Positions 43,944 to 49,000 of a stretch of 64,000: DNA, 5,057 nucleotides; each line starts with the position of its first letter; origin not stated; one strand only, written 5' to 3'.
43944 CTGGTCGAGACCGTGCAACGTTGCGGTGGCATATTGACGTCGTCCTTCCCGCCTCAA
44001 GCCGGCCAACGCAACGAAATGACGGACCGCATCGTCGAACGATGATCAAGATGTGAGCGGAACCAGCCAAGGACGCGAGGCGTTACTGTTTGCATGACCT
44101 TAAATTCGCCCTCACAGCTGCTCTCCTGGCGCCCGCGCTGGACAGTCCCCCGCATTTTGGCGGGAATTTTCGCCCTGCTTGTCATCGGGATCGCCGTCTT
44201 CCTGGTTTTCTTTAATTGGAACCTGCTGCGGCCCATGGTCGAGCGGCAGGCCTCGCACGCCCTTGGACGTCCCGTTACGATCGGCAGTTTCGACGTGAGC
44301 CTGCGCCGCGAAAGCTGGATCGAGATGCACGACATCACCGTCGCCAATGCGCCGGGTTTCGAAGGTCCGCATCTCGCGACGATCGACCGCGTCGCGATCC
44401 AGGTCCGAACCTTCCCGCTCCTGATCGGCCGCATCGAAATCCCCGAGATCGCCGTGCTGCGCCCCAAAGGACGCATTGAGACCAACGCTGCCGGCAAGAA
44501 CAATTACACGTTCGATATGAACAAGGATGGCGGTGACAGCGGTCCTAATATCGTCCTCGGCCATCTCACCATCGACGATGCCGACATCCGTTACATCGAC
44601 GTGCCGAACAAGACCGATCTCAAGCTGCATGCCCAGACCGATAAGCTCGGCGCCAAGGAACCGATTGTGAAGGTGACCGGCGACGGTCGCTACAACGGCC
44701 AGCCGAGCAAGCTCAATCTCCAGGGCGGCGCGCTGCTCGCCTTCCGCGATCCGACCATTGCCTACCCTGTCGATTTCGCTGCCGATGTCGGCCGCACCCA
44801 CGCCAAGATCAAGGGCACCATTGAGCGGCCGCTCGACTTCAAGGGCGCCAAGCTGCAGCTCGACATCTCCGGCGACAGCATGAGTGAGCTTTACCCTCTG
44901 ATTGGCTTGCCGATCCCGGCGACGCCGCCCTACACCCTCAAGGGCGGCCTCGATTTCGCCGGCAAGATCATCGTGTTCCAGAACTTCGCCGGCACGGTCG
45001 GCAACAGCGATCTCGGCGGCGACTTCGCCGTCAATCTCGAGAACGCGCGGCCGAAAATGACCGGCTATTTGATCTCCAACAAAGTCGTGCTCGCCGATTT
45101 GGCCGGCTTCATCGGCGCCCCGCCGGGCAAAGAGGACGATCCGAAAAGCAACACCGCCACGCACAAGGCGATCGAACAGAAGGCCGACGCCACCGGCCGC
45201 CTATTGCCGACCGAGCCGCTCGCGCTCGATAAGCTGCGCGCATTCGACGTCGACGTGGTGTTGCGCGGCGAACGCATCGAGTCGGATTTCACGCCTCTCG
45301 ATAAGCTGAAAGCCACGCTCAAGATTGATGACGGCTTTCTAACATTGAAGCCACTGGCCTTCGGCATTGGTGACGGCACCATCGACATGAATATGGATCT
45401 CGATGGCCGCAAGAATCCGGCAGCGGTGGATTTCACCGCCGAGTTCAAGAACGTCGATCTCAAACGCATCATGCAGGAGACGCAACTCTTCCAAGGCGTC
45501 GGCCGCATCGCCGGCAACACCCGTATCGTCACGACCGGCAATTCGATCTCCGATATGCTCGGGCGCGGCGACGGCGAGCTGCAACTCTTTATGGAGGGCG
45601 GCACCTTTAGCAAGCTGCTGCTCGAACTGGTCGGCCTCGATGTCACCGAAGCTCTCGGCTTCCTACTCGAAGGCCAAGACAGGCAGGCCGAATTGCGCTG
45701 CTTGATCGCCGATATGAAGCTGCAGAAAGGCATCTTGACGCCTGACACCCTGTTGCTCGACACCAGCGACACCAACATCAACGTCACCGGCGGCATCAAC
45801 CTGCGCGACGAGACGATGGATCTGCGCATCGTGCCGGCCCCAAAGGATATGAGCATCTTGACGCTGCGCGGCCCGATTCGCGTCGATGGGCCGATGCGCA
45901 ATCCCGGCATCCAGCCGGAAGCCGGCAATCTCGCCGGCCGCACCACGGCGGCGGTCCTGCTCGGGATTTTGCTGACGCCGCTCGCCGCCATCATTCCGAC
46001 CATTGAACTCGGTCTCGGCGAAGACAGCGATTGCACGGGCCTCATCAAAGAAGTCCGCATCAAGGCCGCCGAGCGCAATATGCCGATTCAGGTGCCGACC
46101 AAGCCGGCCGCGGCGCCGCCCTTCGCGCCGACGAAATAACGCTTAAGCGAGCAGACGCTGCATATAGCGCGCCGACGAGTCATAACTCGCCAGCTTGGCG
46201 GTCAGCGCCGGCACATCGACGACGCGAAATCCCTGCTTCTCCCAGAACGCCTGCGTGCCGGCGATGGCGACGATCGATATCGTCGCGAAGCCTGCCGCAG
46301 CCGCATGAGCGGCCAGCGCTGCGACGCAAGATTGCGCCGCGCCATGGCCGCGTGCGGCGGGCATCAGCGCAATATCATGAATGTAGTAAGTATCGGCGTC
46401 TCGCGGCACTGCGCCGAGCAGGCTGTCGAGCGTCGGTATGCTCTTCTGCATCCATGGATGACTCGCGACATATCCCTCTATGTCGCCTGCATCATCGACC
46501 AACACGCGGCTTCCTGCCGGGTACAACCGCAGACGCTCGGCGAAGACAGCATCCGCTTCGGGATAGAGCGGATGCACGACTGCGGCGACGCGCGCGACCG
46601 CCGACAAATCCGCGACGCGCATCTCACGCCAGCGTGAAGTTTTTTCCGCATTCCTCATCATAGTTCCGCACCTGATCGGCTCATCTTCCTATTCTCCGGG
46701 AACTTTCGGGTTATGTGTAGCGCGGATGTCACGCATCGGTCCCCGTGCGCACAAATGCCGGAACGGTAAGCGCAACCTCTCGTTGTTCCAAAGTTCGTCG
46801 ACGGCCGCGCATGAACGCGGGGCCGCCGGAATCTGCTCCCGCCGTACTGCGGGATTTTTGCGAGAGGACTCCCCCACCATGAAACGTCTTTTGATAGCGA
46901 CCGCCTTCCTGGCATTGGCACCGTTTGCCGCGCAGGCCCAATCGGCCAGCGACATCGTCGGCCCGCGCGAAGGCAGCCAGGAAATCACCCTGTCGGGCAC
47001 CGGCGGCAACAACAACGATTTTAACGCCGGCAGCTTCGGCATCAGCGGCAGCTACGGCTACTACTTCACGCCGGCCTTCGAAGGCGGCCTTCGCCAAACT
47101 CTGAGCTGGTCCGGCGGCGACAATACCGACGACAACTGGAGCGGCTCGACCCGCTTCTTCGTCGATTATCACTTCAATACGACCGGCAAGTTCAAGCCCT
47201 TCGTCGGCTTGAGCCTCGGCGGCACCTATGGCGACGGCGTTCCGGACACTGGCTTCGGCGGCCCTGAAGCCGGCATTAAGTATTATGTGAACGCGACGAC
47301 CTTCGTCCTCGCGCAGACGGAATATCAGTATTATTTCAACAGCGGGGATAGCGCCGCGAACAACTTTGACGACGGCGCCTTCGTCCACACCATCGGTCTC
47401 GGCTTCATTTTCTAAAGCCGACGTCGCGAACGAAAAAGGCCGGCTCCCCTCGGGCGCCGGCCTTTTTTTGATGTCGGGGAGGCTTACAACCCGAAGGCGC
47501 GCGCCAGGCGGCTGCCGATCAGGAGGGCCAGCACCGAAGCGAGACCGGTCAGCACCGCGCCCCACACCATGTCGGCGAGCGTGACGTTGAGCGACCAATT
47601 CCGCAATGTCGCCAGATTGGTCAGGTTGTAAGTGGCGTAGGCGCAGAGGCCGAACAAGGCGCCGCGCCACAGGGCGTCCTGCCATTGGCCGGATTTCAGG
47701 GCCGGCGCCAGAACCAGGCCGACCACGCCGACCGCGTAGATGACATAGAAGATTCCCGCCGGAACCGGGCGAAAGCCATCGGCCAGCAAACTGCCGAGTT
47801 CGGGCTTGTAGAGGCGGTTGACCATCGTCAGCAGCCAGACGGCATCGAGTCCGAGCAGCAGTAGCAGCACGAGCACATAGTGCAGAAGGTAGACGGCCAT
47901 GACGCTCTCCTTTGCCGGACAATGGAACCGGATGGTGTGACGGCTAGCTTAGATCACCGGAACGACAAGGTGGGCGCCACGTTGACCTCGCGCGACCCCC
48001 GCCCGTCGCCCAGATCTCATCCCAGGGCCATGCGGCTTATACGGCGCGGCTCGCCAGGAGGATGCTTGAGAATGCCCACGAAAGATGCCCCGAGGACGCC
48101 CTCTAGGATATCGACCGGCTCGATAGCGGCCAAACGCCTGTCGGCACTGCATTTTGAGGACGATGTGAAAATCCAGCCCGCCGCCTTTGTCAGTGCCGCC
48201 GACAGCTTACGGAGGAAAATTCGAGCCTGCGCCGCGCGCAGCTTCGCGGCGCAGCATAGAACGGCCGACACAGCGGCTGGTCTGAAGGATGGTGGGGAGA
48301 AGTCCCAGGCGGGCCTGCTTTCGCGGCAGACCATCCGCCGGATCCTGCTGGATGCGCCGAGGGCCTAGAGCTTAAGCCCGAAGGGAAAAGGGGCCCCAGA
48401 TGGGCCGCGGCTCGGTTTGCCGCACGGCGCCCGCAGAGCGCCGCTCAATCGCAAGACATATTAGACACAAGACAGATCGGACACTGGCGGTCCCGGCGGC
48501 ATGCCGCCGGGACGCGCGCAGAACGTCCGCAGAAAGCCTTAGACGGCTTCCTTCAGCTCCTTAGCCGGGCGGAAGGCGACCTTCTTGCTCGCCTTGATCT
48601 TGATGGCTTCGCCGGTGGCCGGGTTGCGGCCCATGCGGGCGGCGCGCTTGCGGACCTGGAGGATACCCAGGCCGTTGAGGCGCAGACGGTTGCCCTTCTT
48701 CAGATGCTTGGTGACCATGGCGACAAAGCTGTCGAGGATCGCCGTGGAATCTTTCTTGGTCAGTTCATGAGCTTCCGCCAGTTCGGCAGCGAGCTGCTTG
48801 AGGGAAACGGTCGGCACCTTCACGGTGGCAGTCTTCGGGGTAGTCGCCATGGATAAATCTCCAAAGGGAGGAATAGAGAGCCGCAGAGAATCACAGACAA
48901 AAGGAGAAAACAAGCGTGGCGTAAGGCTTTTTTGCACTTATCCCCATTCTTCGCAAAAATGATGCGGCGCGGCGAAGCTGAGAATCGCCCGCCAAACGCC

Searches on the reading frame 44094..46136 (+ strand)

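Call 48: search_protein_families(library=pfam, proteins=[window:44094-46136:+], max_evalue=0.01)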
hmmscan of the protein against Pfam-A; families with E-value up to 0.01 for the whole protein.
window:44094-46136:+ (681 aa): 3 families
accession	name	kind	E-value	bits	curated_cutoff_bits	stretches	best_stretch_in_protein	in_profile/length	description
PF05170.20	AsmA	-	3.6e-48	165.2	29.8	2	235-551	263-605/607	AsmA family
PF13116.12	YhdP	-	2.5e-09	36.1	46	1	19-172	8-159/1224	YhdP protein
PF05359.17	DUF748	-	1.1e-08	34.1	50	1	12-179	8-178/1037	Domain of Unknown Function (DUF748)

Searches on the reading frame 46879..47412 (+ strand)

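Call 48: search_protein_families(library=pfam, proteins=[window:46879-47412:+], max_evalue=0.01)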
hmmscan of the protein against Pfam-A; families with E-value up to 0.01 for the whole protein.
window:46879-47412:+ (178 aa): 1 family
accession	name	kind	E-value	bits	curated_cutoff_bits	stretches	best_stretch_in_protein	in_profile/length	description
PF13505.12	OMP_b-brl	-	1.9e-07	31.9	28.7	1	8-177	6-174/175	Outer membrane protein beta-barrel domain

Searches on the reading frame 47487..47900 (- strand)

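Call 48: search_protein_families(library=pfam, proteins=[window:47487-47900:-], max_evalue=0.01)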
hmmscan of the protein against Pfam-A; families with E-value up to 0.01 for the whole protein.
window:47487-47900:- (138 aa): 1 family
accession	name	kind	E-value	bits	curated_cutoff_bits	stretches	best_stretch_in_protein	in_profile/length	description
PF09945.14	DUF2177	-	1.3e-42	145.2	26.9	1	4-126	1-123/124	Predicted membrane protein (DUF2177)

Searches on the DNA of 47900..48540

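Call 73: search_rna_families(source=window, start=47900, end=48540, threshold=evalue, max_evalue=1)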
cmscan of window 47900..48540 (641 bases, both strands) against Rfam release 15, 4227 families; matches with E-value up to 1: 0.
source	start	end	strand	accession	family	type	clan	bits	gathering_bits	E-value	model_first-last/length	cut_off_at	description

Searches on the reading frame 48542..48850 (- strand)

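Call 48: search_protein_families(library=pfam, proteins=[window:48542-48850:-], max_evalue=0.01)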
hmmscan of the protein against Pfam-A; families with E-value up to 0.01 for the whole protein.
window:48542-48850:- (103 aa): 3 families
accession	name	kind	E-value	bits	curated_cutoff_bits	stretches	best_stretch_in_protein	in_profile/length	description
PF00216.26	Bac_DNA_binding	-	1.9e-29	102.2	22.4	1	18-103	4-89/90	Bacterial DNA-binding protein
PF18291.6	HU-HIG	-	8.7e-12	45.6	26.2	1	10-102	27-117/125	HU domain fused to wHTH, Ig, or Glycine-rich motif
PF18175.6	HU-CCDC81_bac_2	-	0.00027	21.2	35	1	20-67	3-50/70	CCDC81-like prokaryotic HU domain 2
